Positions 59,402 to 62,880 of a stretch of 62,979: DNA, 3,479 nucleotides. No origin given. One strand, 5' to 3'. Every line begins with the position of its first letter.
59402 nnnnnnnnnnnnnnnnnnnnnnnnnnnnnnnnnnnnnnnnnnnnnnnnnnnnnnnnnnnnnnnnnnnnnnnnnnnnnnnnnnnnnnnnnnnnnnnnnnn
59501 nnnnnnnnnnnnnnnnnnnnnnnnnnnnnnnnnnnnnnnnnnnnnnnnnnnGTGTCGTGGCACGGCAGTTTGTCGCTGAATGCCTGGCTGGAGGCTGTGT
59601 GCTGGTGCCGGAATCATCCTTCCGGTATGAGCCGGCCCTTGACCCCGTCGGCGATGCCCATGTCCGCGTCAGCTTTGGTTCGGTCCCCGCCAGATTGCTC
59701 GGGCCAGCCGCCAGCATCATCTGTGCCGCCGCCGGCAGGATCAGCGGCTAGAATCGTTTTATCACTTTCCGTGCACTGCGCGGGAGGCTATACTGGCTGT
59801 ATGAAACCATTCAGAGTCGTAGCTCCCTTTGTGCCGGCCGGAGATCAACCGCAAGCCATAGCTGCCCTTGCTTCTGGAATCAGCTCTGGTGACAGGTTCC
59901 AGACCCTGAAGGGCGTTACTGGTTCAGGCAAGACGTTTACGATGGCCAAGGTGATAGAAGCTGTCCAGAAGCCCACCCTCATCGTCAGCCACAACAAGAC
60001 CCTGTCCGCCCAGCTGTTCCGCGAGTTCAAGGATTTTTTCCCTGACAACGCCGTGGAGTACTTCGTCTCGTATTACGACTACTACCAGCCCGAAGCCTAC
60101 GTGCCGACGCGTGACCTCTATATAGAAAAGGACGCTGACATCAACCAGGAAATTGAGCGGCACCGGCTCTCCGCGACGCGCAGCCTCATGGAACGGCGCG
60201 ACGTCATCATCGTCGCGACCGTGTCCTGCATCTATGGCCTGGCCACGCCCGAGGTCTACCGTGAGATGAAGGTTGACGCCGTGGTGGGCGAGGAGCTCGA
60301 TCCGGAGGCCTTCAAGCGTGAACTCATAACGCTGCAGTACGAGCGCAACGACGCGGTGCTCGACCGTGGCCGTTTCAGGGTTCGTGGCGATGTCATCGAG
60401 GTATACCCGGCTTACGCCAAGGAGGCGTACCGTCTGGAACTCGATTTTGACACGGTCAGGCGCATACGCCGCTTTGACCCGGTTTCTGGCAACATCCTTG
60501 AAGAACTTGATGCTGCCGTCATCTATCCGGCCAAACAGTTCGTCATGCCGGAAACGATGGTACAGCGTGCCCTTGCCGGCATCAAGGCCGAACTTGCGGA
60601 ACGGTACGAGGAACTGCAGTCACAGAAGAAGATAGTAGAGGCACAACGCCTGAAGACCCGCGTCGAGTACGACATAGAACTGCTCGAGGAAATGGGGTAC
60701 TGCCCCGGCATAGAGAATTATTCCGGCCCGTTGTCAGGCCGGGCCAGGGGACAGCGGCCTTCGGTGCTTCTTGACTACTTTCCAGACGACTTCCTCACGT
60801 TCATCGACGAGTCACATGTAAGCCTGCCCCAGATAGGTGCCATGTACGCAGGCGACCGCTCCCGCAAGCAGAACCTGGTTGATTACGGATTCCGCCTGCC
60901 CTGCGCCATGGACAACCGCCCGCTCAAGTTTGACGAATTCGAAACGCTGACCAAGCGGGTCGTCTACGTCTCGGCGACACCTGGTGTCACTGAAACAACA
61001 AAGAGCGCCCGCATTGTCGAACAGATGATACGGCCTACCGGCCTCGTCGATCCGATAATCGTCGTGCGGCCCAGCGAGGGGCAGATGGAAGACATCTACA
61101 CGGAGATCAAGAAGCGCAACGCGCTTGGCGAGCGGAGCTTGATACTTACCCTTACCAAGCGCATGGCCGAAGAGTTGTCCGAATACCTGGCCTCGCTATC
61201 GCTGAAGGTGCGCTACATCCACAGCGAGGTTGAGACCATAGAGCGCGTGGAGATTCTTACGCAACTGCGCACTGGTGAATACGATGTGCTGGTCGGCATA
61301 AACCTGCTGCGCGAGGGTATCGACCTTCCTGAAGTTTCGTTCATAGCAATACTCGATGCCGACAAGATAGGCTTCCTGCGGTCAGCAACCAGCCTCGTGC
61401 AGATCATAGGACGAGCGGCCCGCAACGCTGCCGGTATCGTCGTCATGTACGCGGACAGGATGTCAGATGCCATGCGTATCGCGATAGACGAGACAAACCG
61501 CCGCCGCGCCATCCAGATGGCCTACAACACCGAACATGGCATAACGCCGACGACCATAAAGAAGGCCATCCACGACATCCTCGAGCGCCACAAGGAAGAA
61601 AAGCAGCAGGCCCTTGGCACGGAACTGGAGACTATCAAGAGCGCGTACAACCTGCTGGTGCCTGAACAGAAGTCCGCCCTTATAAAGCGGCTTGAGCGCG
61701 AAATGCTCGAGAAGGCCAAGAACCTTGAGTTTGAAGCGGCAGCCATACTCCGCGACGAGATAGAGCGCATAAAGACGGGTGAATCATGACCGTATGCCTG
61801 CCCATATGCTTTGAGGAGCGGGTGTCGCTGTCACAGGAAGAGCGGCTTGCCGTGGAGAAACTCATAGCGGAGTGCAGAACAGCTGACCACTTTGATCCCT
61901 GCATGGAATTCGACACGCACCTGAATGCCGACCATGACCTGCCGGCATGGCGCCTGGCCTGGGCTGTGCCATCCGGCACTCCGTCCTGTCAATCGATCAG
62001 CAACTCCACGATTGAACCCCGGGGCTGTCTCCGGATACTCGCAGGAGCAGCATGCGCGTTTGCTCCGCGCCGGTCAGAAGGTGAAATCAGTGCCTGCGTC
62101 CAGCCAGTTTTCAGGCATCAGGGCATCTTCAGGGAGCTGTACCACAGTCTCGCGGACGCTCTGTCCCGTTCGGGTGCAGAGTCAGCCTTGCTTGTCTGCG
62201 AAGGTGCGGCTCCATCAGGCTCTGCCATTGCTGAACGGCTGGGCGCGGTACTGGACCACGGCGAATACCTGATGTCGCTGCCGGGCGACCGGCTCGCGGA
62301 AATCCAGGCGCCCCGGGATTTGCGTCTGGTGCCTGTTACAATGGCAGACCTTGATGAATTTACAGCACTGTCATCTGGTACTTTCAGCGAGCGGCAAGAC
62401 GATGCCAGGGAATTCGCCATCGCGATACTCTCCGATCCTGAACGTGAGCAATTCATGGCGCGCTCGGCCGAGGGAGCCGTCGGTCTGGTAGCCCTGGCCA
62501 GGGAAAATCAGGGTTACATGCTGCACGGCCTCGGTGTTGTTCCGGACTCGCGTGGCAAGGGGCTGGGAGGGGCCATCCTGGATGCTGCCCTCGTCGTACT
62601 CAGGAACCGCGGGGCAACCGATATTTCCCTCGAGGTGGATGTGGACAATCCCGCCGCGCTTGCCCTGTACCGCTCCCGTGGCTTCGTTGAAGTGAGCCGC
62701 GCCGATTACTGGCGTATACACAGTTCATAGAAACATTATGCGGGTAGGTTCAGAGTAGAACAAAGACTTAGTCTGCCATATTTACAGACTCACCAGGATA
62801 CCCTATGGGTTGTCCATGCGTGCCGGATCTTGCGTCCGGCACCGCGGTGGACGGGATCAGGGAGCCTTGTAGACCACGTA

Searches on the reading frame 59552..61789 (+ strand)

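Call 89: search_protein_families(library=pfam, proteins=[window:59552-61789:+], max_evalue=0.00001)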
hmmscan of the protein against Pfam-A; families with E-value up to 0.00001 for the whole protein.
window:59552-61789:+ (745 aa): 5 families
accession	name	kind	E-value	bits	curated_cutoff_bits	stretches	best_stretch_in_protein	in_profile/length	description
PF17757.6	UvrB_inter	-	1.1e-29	102.8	22.9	1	245-330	5-91/91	UvrB interaction domain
PF12344.14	UvrB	-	3e-22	78.6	27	1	632-673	1-42/43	Ultra-violet resistance protein B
PF00271.37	Helicase_C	-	5.4e-20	72.1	23.5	1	514-625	5-109/110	Helicase conserved C-terminal domain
PF04851.21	ResIII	-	1.6e-11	44.9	22.5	1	98-197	7-110/164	Type III restriction enzyme, res subunit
PF02151.25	UVR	-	2e-07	31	21.5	1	709-741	2-34/36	UvrB/uvrC motif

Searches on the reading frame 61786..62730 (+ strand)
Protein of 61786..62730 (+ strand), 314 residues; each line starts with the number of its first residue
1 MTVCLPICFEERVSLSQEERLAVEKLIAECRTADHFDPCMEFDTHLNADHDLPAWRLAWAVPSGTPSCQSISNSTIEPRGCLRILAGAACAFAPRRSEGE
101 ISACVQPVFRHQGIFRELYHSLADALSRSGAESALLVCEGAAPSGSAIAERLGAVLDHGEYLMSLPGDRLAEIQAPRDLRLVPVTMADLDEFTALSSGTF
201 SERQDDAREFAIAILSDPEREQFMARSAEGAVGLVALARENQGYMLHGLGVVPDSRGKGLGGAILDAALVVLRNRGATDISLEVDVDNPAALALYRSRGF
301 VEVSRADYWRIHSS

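Call 89: search_protein_families(library=pfam, proteins=[window:61786-62730:+], max_evalue=0.00001)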
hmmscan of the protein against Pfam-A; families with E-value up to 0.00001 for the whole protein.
window:61786-62730:+ (314 aa): 5 families
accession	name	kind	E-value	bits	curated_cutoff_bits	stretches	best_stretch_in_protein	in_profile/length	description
PF00583.31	Acetyltransf_1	-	8.7e-19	68.4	20.7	1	204-300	17-116/116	Acetyltransferase (GNAT) family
PF13508.13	Acetyltransf_7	-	8.4e-13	49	27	1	223-302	6-84/84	Acetyltransferase (GNAT) domain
PF13673.13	Acetyltransf_10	-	7.8e-12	45.7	23.6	1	208-305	20-112/128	Acetyltransferase (GNAT) domain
PF08445.16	FR47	-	8e-09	35.8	22.1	0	235-309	13-85/86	FR47-like protein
PF13302.13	Acetyltransf_3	-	4.4e-06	27.9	25.4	0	179-300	2-137/138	Acetyltransferase (GNAT) domain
